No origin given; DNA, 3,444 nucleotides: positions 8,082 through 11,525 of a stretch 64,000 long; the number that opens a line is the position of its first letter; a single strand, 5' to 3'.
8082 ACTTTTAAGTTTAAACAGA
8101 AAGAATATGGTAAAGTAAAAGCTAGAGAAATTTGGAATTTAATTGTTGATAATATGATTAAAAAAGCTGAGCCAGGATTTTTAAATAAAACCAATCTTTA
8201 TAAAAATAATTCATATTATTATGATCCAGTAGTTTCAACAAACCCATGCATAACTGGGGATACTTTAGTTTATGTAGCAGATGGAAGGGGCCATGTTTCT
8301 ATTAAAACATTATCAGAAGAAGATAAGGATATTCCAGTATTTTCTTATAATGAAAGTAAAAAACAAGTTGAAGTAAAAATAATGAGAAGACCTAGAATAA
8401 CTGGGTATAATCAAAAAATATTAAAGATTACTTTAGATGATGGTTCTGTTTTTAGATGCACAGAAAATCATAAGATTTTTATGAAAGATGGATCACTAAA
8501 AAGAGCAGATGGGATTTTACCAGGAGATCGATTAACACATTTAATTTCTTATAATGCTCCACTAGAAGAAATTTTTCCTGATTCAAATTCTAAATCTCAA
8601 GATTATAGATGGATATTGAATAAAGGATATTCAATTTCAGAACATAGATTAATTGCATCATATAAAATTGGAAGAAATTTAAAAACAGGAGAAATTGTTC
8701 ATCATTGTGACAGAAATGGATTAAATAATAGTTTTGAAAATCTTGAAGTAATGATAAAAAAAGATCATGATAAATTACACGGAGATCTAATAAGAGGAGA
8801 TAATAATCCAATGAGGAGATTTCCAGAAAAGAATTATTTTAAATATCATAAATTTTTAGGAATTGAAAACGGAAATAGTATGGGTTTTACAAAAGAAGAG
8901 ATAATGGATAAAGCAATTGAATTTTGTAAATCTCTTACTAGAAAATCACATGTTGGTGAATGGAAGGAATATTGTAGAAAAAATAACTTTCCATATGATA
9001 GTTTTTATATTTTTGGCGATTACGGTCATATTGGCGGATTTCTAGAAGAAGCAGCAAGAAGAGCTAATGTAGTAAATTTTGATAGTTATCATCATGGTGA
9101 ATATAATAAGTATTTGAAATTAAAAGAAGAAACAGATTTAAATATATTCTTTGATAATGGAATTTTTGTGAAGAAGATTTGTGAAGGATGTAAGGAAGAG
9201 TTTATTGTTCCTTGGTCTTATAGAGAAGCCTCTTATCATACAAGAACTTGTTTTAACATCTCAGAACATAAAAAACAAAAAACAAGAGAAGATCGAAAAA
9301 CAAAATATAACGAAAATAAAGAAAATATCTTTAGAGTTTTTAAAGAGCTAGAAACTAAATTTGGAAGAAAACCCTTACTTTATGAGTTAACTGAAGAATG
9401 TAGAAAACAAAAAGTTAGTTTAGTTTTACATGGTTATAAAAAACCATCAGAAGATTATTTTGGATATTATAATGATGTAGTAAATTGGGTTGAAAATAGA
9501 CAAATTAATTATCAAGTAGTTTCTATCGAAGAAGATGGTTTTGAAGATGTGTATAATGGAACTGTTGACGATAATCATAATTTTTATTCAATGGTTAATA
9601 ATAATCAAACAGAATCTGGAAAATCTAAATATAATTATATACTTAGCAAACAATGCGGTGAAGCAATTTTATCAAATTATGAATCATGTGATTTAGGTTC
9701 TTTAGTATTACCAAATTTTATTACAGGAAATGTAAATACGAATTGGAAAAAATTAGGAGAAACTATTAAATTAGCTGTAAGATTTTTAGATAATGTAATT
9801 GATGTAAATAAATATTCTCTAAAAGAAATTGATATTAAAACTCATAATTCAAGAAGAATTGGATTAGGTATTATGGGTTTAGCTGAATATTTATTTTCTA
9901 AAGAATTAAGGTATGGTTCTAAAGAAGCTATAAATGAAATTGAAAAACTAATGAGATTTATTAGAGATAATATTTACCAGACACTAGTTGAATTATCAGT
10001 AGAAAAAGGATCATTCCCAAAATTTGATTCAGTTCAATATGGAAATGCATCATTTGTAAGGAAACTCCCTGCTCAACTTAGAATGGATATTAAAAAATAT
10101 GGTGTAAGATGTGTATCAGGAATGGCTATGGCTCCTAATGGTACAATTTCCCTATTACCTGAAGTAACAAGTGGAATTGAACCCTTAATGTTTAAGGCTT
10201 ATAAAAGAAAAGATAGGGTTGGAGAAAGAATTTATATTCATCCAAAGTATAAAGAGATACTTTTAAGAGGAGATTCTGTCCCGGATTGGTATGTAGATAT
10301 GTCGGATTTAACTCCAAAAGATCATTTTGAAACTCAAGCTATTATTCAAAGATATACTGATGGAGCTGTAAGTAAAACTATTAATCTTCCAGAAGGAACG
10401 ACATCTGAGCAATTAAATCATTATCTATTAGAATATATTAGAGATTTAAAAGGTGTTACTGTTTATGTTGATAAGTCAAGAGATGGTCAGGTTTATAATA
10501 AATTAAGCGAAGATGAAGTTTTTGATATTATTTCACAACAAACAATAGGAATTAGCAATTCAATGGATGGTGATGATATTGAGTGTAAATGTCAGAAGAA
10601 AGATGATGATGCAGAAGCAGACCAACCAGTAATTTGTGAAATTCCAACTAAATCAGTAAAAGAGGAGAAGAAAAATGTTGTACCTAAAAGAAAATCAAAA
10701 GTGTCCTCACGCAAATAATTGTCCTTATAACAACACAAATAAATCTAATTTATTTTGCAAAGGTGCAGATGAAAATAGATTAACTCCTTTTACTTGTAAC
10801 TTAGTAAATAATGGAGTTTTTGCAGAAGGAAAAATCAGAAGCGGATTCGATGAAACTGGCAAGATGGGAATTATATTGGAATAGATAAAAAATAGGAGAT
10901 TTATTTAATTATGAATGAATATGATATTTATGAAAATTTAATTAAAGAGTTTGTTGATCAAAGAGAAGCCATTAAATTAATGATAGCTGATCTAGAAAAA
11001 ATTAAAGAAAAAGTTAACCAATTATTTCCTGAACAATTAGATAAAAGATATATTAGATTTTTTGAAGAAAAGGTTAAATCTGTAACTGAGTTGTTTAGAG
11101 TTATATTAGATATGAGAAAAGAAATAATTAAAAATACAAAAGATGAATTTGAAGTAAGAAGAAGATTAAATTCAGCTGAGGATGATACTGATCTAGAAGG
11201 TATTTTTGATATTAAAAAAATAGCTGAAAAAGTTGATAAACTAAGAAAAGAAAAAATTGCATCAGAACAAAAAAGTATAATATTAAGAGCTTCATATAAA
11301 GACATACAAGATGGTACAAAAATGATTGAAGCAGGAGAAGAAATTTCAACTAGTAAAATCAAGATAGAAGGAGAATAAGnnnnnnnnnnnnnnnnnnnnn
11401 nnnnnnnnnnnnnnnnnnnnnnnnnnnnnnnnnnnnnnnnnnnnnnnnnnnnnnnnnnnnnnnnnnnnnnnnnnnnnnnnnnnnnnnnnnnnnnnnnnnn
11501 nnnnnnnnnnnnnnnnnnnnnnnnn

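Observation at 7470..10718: Class II RNR (NrdJ) with an HNH-type intein inserted exactly at the NP|CGE active-site cysteine; unusual C-terminal splice junction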

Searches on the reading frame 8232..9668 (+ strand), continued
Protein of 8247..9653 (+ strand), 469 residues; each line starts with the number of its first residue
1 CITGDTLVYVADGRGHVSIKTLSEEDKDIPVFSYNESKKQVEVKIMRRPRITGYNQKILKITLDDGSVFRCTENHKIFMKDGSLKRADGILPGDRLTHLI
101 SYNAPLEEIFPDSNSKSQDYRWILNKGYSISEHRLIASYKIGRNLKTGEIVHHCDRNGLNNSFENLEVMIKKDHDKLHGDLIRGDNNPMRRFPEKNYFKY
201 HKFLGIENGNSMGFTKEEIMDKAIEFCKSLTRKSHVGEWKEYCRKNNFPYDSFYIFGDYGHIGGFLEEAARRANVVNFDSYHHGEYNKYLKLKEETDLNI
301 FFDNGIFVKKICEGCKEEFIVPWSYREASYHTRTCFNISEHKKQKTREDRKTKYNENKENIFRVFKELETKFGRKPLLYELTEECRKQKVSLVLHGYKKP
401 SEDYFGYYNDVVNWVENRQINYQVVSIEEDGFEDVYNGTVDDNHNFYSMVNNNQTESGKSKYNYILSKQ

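Call 54: get_annotated_region(hit=H1, flank=3000)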
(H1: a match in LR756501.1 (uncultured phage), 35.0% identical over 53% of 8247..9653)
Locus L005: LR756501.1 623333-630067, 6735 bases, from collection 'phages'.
description: uncultured phage genome assembly, chromosome: 1.
organism: uncultured phage (NCBI taxid 278008)
taxonomy: Viruses; environmental samples
host: -; source: metagenomic; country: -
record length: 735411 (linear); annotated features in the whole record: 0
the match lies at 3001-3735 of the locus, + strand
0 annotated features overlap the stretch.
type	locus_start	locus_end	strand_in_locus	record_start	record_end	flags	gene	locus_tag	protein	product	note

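Call 60: search_protein_representatives(protein=window:8247-9653:+)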
Query: 469 residues. Proteins with E-value up to 0.001 (for the whole library): 6223; up to 1e-10: 1313; up to 1e-30: 298. The best 150 are listed.
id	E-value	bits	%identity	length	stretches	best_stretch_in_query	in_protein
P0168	1.2e-126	440.2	49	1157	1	1-468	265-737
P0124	1.3e-117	410.3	44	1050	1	1-466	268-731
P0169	4.4e-116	405.3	45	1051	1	1-469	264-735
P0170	5.7e-83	296.1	39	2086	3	1-464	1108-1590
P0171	1.3e-81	291.7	39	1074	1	1-466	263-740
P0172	1.5e-81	291.4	36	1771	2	1-468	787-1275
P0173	2.2e-81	290.9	38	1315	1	1-465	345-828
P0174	3.8e-81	290.1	38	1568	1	1-462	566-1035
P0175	5.4e-81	289.6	35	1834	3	1-466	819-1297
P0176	1.3e-80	288.3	40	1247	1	1-466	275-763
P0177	9.2e-77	275.7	39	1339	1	1-465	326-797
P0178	1.3e-76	275.1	39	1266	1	1-465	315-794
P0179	2.5e-76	274.3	37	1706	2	1-466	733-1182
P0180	3.1e-76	273.9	39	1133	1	1-465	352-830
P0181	6.8e-76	272.8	40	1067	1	1-465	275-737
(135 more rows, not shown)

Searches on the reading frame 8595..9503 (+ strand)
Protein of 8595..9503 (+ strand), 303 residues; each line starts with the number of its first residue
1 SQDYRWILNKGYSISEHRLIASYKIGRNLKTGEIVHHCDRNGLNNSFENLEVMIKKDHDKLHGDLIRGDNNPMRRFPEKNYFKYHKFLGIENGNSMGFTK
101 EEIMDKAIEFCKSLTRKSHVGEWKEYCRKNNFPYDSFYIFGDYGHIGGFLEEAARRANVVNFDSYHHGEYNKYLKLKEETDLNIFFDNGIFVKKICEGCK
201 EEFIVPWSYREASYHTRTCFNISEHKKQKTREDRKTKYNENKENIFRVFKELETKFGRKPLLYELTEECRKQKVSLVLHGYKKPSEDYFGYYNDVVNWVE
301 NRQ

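Call 72: search_solved_structures(query=window:8595-9503:+, max_evalue=10, show_alignments=2)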
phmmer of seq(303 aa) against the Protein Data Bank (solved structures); distinct sequences matched with E-value up to 10: 0.

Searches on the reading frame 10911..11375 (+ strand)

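Call 4: search_protein_families(library=pfam, proteins=[window:10911-11375:+], max_evalue=0.1)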
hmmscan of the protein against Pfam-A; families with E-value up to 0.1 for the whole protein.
window:10911-11375:+ (155 aa): 2 families
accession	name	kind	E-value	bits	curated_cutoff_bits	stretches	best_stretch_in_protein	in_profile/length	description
PF10474.15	Syndetin_C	-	0.045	13.8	38.4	0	19-66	12-59/234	Syndetin, C-terminal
PF15019.11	C9orf72-like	-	0.1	12.7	27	0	52-121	59-120/230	C9orf72-like protein family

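Call 50: search_protein_families(library=phrogs, proteins=[window:10911-11375:+], max_evalue=0.001)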
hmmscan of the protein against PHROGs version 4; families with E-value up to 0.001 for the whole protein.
window:10911-11375:+ (155 aa): 0 families
